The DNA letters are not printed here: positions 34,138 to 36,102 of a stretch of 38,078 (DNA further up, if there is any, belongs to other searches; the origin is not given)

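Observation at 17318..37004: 16-gene, 19.7-kb translationally coupled glycan operon: 9 cytoplasmic GTs plus two non-STT3 GT-C-like enzymes, but no recognisable priming transferase, Wzx/Wzy, Wzz or in-operon exporter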

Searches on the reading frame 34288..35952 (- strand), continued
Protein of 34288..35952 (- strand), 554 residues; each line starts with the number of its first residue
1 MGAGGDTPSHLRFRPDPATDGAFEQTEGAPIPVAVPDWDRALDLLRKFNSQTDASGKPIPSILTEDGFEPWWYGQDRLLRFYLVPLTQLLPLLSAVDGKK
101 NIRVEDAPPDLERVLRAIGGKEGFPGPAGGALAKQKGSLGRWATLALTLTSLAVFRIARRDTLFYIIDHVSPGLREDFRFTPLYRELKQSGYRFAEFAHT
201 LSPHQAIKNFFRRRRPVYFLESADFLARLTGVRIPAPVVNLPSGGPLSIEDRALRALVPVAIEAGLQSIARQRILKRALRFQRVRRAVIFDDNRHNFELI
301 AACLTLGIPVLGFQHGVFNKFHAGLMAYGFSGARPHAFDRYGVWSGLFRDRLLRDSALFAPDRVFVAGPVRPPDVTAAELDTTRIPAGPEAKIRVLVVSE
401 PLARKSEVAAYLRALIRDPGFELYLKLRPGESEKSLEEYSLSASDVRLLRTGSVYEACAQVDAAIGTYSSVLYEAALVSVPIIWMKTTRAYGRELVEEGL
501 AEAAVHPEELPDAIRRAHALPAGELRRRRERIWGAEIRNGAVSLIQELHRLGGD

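Call 78: search_protein_families(library=pfam, proteins=[L027:243-1193:+, L027:1508-2332:+, L027:2379-3038:+, L027:3154-4035:+, L027:3959-5368:+, L027:5384-5995:+, L027:5999-6652:+, L031:23-685:+, L031:767-1471:+, L031:1493-1954:+], max_evalue=0.001)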
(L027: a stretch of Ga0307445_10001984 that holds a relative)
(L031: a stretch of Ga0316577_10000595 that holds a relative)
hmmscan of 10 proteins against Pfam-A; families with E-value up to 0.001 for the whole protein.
L027:243-1193:+ (316 aa): 11 families
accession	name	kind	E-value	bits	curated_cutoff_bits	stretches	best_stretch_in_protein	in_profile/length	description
PF01370.27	Epimerase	-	5.8e-43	147.5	20.9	1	28-228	2-226/240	NAD dependent epimerase/dehydratase family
PF16363.11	GDP_Man_Dehyd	-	7e-27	95.2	27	1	29-242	2-252/332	GDP-mannose 4,6 dehydratase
PF13460.12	NAD_binding_10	-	2.8e-19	70.1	27.2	1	31-194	1-159/184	NAD(P)H-binding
PF01073.25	3Beta_HSD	-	3.7e-19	69.3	22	1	28-139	1-119/280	3-beta hydroxysteroid dehydrogenase/isomerase family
PF02719.21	Polysacc_synt_2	-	5.4e-15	55.8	20.2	1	28-250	2-240/293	Polysaccharide biosynthesis protein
PF07993.18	NAD_binding_4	-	1.1e-13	51.3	20.1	1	83-142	86-143/258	Male sterility protein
PF04321.23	RmlD_sub_bind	-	4.8e-12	46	27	1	28-203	4-175/287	RmlD substrate binding domain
PF05368.20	NmrA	-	6.2e-09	36.3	27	1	28-173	6-145/298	NmrA-like family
PF01266.30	DAO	-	6e-06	26.4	27.9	1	32-204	6-119/353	FAD dependent oxidoreductase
PF08659.16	KR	-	2.5e-05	24.7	22.6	0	27-57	3-34/180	KR domain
PF00106.31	adh_short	-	0.0007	19.6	26.6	0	27-63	3-39/195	short chain dehydrogenase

L027:1508-2332:+ (274 aa): 2 families
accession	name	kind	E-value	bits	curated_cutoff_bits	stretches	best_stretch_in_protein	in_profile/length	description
PF02348.25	CTP_transf_3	-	5.8e-20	72.5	22.6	1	38-171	1-128/217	Cytidylyltransferase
PF12804.13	NTP_transf_3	-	4.6e-05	24.1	27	1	47-178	14-131/160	MobA-like NTP transferase domain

L027:2379-3038:+ (219 aa): 4 families
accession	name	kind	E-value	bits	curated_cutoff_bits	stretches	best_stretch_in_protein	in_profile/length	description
PF00702.32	Hydrolase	-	1.5e-14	55.3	26.4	1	8-180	2-189/191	haloacid dehalogenase-like hydrolase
PF13419.12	HAD_2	-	1.6e-12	48.3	23.8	1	10-187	1-177/178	Haloacid dehalogenase-like hydrolase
PF12710.13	HAD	-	1.2e-05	26.3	27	1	10-179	1-189/189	haloacid dehalogenase-like hydrolase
PF13242.12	Hydrolase_like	-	5.8e-05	23.4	22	1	150-187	9-47/75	HAD-hyrolase-like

L027:3154-4035:+ (293 aa): 1 family
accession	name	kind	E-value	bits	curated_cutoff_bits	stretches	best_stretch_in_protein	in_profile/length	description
PF01061.29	ABC2_membrane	-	3.4e-20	72.9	26.9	1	45-253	2-210/211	ABC-2 type transporter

L027:3959-5368:+ (469 aa): 3 families
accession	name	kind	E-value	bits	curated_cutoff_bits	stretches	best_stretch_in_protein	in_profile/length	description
PF00005.33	ABC_tran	-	1.9e-21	77.5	25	1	86-217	1-135/137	ABC transporter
PF14524.12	Wzt_C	-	5e-06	27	30.4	1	301-424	5-131/143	Wzt C-terminal domain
PF13304.12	AAA_21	-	1.3e-05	25.8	27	1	100-120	3-23/304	AAA domain, putative AbiEii toxin, Type IV TA system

L027:5384-5995:+ (203 aa): 6 families
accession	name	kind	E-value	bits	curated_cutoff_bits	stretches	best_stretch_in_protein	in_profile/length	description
PF13649.12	Methyltransf_25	-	3.2e-12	47.4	27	1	52-139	1-92/97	Methyltransferase domain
PF08242.18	Methyltransf_12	-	3e-09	37.9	30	1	53-138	1-90/98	Methyltransferase domain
PF08241.18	Methyltransf_11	-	1.7e-08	35.4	21.2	1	53-126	1-74/95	Methyltransferase domain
PF13489.12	Methyltransf_23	-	0.00012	22.3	27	1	46-117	20-88/164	Methyltransferase domain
PF13847.12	Methyltransf_31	-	0.00022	21.4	27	1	49-121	4-85/145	Methyltransferase domain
PF01728.25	FtsJ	-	0.00058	20.3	24.1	1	48-125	21-106/181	FtsJ-like methyltransferase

L027:5999-6652:+ (217 aa): 1 family
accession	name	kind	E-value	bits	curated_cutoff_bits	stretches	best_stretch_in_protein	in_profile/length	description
PF02585.22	PIG-L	-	2.9e-22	80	28.2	1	4-125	1-128/129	GlcNAc-PI de-N-acetylase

L031:23-685:+ (220 aa): 1 family
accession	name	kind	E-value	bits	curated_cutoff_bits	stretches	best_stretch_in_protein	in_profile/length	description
PF02348.25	CTP_transf_3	-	2e-07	31.5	22.6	1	5-155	22-163/217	Cytidylyltransferase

L031:767-1471:+ (234 aa): 4 families
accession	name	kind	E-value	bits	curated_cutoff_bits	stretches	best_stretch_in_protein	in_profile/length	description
PF00702.32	Hydrolase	-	2e-16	61.4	26.4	1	23-197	2-191/191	haloacid dehalogenase-like hydrolase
PF13419.12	HAD_2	-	8.6e-12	46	23.8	1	25-202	1-177/178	Haloacid dehalogenase-like hydrolase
PF13242.12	Hydrolase_like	-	8.7e-06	26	22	1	165-202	9-47/75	HAD-hyrolase-like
PF12710.13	HAD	-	8.4e-05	23.5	27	1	25-193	1-188/189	haloacid dehalogenase-like hydrolase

L031:1493-1954:+ (153 aa): 1 family
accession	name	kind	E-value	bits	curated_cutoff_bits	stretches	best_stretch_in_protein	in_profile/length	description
PF05635.17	23S_rRNA_IVP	-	8.3e-26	90.7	33.8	1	35-124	1-90/106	23S rRNA-intervening sequence protein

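Call 79: find_encoding_contigs(protein=P0138, flank=10000, max_places=1)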
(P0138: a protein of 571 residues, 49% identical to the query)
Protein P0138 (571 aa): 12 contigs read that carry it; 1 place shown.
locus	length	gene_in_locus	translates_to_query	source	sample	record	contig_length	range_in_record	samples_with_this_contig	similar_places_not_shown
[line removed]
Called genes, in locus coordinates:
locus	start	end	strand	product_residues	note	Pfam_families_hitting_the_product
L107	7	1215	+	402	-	PF00005:ABC_tran, PF13304:AAA_21 (faint)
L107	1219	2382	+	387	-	PF13439:Glyco_transf_4, PF20706:GT4-conflict (weak), PF00534:Glycos_transf_1, PF13692:Glyco_trans_1_4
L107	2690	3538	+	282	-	PF13439:Glyco_transf_4 (weak), PF20706:GT4-conflict, PF00534:Glycos_transf_1, PF13692:Glyco_trans_1_4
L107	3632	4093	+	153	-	-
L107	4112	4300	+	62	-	-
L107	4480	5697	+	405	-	PF00005:ABC_tran, PF13304:AAA_21 (faint)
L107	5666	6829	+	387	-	PF13439:Glyco_transf_4, PF13579:Glyco_trans_4_4 (faint), PF20706:GT4-conflict, PF00534:Glycos_transf_1, PF13692:Glyco_trans_1_4, PF13524:Glyco_trans_1_2 (weak)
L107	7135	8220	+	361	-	PF13439:Glyco_transf_4, PF00534:Glycos_transf_1, PF13692:Glyco_trans_1_4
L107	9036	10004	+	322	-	PF01408:GFO_IDH_MocA, PF22725:GFO_IDH_MocA_C3 (weak)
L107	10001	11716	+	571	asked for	-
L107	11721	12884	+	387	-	PF13439:Glyco_transf_4, PF13579:Glyco_trans_4_4, PF20706:GT4-conflict, PF00534:Glycos_transf_1, PF13692:Glyco_trans_1_4, PF13524:Glyco_trans_1_2 (weak)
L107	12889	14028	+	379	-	PF13439:Glyco_transf_4, PF13579:Glyco_trans_4_4, PF00534:Glycos_transf_1, PF13692:Glyco_trans_1_4, PF13524:Glyco_trans_1_2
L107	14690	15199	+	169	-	PF00534:Glycos_transf_1, PF13692:Glyco_trans_1_4, PF13524:Glyco_trans_1_2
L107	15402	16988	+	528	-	PF26626:DUF8201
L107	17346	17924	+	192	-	-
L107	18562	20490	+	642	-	PF02366:PMT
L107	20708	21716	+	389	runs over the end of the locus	PF13439:Glyco_transf_4, PF13579:Glyco_trans_4_4, PF20706:GT4-conflict (weak), PF00534:Glycos_transf_1, PF13692:Glyco_trans_1_4, PF13524:Glyco_trans_1_2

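Call 80: find_encoding_contigs(protein=P0127, flank=10000, max_places=1)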
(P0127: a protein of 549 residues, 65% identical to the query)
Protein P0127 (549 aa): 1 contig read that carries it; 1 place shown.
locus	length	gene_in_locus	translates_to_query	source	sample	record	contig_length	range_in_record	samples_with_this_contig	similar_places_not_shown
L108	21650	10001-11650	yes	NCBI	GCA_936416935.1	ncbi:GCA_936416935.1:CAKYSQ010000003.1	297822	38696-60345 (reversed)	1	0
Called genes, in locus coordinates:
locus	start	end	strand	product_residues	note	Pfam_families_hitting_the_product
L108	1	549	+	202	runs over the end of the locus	PF13489:Methyltransf_23 (weak), PF13847:Methyltransf_31 (weak), PF13649:Methyltransf_25, PF08241:Methyltransf_11, PF08242:Methyltransf_12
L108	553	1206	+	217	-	PF02585:PIG-L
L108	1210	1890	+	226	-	PF08889:WbqC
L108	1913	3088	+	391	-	PF13439:Glyco_transf_4, PF13579:Glyco_trans_4_4 (weak), PF00534:Glycos_transf_1, PF13692:Glyco_trans_1_4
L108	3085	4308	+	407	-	PF13439:Glyco_transf_4, PF13579:Glyco_trans_4_4 (weak), PF20706:GT4-conflict, PF00534:Glycos_transf_1, PF13692:Glyco_trans_1_4, PF13524:Glyco_trans_1_2 (weak)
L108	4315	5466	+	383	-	PF13439:Glyco_transf_4, PF20706:GT4-conflict, PF00534:Glycos_transf_1, PF13692:Glyco_trans_1_4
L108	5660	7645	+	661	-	PF01301:Glyco_hydro_35, PF02449:Glyco_hydro_42, PF22369:GLMA_2nd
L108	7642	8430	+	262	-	-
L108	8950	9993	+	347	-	PF01408:GFO_IDH_MocA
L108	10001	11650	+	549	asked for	-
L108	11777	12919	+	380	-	PF13579:Glyco_trans_4_4, PF13439:Glyco_transf_4, PF20706:GT4-conflict, PF00534:Glycos_transf_1, PF13692:Glyco_trans_1_4, PF13524:Glyco_trans_1_2 (weak)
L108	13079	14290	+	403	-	PF13439:Glyco_transf_4, PF13579:Glyco_trans_4_4, PF00534:Glycos_transf_1, PF13692:Glyco_trans_1_4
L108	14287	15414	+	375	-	PF13439:Glyco_transf_4, PF13579:Glyco_trans_4_4, PF00534:Glycos_transf_1, PF13692:Glyco_trans_1_4, PF13524:Glyco_trans_1_2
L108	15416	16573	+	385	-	PF00534:Glycos_transf_1, PF13692:Glyco_trans_1_4, PF13524:Glyco_trans_1_2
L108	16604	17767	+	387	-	-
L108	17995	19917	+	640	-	-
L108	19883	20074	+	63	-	-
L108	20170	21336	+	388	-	PF20706:GT4-conflict (faint), PF13439:Glyco_transf_4, PF13579:Glyco_trans_4_4, PF00534:Glycos_transf_1, PF13692:Glyco_trans_1_4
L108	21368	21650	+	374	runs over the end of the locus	PF13439:Glyco_transf_4, PF13579:Glyco_trans_4_4, PF20706:GT4-conflict, PF00534:Glycos_transf_1, PF13692:Glyco_trans_1_4, PF13524:Glyco_trans_1_2 (weak)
